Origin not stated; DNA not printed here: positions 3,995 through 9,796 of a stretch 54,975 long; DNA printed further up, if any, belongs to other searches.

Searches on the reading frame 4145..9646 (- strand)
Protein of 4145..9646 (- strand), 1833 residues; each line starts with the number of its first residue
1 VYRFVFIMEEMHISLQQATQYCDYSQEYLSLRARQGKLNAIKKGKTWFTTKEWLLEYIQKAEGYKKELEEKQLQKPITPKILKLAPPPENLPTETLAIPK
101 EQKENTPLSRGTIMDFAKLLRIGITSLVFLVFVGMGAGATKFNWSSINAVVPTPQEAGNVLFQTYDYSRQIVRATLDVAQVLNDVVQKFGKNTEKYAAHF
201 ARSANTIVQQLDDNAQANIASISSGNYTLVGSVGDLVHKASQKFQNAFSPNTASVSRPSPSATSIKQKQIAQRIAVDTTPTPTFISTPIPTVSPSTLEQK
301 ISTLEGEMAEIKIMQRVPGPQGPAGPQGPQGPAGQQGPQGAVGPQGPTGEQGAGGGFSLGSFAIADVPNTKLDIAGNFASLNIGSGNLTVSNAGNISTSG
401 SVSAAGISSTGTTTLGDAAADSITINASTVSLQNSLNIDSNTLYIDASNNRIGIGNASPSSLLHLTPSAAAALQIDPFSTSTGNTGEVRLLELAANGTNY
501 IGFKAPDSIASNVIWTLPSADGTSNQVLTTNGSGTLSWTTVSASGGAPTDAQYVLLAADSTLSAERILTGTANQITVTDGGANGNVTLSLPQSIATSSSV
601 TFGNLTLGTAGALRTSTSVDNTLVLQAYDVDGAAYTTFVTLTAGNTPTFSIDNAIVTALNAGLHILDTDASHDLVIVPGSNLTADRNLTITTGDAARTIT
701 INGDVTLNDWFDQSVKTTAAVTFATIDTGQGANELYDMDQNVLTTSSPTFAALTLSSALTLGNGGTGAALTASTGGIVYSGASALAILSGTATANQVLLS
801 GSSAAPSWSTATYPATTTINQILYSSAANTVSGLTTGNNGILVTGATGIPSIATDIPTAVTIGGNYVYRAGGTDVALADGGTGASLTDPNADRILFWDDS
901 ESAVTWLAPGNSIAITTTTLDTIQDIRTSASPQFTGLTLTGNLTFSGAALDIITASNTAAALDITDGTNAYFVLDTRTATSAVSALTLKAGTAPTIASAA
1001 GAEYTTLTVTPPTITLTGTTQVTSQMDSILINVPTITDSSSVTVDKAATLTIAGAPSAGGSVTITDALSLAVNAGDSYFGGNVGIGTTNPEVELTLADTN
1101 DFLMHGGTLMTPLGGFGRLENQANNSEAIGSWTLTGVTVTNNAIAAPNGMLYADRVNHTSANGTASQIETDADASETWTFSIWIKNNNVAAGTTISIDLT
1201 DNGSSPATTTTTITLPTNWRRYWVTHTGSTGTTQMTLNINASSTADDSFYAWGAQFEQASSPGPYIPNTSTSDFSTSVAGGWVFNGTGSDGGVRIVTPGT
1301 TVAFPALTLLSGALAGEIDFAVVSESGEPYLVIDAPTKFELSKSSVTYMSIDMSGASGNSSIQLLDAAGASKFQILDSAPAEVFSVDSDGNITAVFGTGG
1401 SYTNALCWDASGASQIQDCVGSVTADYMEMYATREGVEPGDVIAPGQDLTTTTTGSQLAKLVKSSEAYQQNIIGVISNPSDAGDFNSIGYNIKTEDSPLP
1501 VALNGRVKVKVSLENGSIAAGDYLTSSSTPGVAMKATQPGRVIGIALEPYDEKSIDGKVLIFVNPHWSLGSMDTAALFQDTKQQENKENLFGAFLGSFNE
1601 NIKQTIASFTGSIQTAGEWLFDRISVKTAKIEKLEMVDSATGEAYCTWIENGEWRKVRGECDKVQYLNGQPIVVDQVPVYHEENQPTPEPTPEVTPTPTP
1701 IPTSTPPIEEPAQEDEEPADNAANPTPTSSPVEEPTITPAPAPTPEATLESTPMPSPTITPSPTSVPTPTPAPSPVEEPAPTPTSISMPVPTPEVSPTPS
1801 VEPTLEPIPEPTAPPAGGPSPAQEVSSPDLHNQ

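Call 8: search_protein_families(library=pfam, proteins=[window:4145-9646:-], max_evalue=0.001)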
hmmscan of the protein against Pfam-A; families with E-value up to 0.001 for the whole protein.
window:4145-9646:- (1833 aa): 1 family
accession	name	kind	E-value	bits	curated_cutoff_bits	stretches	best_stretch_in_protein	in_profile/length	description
PF01391.23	Collagen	-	0.00079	19.6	27.2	0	319-355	4-40/60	Collagen triple helix repeat (20 copies)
